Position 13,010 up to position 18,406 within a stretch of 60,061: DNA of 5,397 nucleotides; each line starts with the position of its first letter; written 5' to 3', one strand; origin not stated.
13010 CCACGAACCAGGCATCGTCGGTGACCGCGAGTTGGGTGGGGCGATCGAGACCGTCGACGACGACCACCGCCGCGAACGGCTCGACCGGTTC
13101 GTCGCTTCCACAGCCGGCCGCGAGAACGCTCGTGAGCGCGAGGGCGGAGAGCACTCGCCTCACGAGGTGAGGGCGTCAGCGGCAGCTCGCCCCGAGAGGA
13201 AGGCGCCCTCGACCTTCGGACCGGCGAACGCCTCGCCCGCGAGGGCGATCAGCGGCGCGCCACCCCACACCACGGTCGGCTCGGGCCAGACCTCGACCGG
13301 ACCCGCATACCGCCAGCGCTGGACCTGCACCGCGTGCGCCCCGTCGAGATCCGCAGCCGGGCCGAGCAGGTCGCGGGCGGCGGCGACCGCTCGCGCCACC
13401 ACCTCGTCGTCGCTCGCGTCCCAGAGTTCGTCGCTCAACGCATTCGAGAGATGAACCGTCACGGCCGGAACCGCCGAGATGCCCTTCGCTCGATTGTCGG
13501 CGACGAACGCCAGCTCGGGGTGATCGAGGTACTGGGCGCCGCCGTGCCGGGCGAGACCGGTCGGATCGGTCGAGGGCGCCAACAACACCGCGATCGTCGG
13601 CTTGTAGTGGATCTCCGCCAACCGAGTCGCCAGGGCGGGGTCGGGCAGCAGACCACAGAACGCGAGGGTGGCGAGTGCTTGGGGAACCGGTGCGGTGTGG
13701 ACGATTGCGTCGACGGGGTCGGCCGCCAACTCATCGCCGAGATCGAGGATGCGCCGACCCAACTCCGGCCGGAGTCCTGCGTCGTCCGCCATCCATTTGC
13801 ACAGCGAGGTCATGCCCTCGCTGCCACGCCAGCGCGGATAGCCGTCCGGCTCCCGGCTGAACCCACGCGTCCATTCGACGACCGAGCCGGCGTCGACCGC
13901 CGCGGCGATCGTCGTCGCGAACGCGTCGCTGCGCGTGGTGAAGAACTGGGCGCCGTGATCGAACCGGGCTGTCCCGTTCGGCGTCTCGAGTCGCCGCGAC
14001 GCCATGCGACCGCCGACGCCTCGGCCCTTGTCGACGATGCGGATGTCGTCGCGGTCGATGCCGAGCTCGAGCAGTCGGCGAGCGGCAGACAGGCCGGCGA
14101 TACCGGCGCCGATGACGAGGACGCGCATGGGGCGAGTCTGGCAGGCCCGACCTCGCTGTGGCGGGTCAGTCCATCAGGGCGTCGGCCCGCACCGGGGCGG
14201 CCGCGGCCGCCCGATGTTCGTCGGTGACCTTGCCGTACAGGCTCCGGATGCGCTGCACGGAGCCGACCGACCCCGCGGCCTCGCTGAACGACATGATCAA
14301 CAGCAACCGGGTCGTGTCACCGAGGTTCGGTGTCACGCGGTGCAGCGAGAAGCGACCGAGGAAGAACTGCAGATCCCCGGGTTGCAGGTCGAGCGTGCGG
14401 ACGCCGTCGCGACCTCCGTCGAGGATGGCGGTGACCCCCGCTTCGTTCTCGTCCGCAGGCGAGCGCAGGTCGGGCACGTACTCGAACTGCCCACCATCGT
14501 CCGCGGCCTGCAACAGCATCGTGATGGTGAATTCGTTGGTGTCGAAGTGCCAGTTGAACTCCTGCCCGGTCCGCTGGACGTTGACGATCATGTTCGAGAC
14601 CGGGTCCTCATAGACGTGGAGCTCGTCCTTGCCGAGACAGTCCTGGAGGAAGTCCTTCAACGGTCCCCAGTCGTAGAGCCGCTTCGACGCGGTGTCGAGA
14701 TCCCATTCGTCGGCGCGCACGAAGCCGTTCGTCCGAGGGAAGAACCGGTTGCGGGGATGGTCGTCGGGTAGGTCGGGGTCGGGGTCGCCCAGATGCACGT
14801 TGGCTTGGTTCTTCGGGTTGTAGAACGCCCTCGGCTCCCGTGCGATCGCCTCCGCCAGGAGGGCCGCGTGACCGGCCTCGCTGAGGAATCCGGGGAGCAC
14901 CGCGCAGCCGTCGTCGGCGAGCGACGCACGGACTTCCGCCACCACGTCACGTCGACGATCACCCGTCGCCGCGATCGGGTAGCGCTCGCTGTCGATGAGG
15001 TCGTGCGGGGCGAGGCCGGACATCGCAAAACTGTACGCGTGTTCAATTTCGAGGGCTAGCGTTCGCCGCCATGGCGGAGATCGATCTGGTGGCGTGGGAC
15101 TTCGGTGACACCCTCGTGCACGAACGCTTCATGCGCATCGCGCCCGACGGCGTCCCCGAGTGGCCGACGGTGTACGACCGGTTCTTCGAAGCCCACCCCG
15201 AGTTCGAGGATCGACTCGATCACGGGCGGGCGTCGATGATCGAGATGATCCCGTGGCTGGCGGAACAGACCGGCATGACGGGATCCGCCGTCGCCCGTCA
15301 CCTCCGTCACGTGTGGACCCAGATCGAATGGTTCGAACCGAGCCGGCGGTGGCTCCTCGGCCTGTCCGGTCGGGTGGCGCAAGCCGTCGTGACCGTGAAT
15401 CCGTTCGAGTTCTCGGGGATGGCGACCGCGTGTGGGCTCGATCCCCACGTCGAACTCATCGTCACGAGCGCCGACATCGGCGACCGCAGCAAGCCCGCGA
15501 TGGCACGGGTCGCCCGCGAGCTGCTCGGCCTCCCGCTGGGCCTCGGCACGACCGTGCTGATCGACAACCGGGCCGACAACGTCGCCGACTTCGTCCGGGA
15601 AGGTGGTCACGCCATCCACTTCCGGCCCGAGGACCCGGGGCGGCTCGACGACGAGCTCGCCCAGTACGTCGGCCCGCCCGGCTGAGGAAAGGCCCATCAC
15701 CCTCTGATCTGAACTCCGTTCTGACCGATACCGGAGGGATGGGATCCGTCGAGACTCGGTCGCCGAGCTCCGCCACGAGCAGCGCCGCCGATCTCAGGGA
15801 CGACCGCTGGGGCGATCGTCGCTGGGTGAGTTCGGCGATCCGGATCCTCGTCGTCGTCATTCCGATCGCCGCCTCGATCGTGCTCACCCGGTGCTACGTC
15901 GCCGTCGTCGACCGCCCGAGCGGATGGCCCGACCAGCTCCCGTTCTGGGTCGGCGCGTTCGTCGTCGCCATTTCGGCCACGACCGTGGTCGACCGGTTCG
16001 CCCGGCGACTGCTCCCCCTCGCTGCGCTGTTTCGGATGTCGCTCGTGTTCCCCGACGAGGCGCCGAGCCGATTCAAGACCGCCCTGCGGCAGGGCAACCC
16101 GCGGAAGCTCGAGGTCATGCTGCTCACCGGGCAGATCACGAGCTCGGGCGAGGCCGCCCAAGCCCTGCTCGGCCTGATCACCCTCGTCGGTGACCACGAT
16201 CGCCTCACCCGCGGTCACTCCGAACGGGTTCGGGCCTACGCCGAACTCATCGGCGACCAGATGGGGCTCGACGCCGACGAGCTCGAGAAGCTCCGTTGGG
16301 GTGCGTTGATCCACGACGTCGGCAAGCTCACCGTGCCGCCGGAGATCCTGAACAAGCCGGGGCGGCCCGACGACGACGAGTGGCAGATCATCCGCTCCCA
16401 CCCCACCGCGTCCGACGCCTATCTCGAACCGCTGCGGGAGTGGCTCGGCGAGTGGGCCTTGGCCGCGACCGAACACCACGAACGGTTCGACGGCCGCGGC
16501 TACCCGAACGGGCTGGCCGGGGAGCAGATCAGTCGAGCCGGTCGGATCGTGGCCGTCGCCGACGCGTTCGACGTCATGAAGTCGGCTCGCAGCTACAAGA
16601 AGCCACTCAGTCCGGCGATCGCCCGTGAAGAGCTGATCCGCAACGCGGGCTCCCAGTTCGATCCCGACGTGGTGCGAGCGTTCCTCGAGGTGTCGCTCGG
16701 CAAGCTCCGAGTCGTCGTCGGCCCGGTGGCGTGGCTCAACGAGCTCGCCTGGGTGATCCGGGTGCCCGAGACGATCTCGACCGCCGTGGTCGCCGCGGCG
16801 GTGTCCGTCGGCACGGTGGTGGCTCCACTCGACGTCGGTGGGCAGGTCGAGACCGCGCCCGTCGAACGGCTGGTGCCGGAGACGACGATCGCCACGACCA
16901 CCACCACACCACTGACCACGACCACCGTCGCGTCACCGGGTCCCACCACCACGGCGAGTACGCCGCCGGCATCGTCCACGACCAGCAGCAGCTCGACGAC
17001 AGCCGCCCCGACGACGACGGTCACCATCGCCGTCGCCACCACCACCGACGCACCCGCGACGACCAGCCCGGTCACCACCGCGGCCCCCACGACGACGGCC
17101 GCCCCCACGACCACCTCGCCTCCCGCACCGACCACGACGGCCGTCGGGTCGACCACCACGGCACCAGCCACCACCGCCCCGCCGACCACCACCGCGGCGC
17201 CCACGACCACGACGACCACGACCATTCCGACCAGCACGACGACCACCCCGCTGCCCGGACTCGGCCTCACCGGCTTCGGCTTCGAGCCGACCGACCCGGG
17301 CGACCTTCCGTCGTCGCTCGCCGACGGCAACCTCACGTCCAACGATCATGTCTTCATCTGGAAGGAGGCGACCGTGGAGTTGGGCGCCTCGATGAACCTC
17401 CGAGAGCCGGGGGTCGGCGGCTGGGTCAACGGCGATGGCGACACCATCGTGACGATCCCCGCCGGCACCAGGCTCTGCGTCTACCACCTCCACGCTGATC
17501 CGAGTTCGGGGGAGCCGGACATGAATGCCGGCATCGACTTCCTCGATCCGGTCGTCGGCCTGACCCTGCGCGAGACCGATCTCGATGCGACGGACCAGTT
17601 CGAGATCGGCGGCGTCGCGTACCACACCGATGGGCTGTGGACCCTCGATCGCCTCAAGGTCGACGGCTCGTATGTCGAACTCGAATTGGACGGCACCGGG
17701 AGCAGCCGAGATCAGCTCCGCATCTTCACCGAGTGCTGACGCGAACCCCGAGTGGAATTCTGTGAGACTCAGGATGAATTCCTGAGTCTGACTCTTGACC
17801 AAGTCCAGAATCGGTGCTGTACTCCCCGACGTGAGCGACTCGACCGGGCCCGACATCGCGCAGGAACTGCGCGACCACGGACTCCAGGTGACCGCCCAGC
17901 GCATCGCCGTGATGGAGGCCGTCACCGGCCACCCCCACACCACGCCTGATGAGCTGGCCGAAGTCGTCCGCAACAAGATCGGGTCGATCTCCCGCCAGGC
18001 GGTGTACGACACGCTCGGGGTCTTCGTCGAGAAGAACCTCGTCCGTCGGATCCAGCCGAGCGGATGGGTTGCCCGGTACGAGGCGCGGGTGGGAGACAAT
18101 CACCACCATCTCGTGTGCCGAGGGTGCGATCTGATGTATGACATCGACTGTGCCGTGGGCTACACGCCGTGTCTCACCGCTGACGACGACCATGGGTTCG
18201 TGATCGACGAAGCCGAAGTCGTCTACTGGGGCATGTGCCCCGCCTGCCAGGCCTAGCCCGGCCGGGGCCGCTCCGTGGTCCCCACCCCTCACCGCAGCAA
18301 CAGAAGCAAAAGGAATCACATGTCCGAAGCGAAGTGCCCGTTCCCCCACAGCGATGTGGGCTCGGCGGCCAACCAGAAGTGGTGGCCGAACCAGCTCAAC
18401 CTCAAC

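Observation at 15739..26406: Array of four paralogous membrane HD-GYP proteins with an inside-out architecture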

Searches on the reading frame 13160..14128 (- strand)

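Call 9: search_protein_families(library=pfam, proteins=[window:13160-14128:-], max_evalue=0.01)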
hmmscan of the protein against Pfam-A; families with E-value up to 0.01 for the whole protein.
window:13160-14128:- (322 aa): 9 families
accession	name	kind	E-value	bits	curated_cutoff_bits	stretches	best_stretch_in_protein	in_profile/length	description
PF01593.30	Amino_oxidase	-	4e-16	59.8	19.8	2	138-320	246-442/443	Flavin containing amine oxidoreductase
PF13450.12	NAD_binding_8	-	5.7e-13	49.4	21.9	1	5-66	1-55/68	NAD(P)-binding Rossmann-like domain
PF01266.30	DAO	-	6.4e-05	23.1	27.9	1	2-40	1-36/353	FAD dependent oxidoreductase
PF07992.20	Pyr_redox_2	-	0.001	19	26.1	1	1-41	1-39/291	Pyridine nucleotide-disulphide oxidoreductase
PF00890.30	FAD_binding_2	-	0.0019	17.9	20.4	1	3-41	2-37/414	FAD binding domain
PF13454.12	NAD_binding_9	-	0.0033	17.9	21.8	1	5-46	2-44/155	FAD-NAD(P)-binding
PF01494.25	FAD_binding_3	-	0.0049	16.6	22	1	2-34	3-32/349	FAD binding domain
PF12831.13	FAD_oxidored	-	0.005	16.6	27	1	3-76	2-70/416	FAD dependent oxidoreductase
PF01262.27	AlaDh_PNT_C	-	0.0093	15.8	23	0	2-25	30-53/214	Alanine dehydrogenase/PNT, C-terminal domain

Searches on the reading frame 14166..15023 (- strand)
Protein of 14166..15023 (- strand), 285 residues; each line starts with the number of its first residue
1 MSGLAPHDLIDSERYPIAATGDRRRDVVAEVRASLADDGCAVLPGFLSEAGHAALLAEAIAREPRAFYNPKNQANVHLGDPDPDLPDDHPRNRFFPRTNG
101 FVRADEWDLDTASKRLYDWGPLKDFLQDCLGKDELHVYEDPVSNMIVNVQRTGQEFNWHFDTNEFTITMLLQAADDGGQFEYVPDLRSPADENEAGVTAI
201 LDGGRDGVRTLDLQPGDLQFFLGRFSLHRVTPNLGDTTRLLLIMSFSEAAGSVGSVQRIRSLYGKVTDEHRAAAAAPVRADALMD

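Call 9: search_protein_families(library=pfam, proteins=[window:14166-15023:-], max_evalue=0.01)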
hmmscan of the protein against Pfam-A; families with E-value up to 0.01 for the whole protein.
window:14166-15023:- (285 aa): 3 families
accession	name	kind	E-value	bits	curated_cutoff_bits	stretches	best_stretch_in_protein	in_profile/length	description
PF23169.1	HalD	-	4e-14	53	26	1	114-249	78-211/228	Halogenase D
PF02668.22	TauD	-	0.0016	18.8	27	0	7-83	8-82/267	Taurine catabolism dioxygenase TauD, TfdA family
PF13640.12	2OG-FeII_Oxy_3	-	0.0033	18.8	27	1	150-242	6-93/98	2OG-Fe(II) oxygenase superfamily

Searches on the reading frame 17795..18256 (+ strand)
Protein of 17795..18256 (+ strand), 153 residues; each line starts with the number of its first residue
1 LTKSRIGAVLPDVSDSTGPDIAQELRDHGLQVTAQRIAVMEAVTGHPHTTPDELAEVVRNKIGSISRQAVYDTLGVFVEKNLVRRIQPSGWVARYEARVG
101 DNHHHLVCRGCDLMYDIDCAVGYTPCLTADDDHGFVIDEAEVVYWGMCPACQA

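Call 74: search_protein_families(library=pfam, proteins=[window:17795-18256:+], max_evalue=0.001)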
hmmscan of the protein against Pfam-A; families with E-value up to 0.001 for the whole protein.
window:17795-18256:+ (153 aa): 1 family
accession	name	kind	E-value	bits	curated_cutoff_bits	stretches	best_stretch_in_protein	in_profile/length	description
PF01475.25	FUR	-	1.3e-15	58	23.1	1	28-117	2-93/121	Ferric uptake regulator family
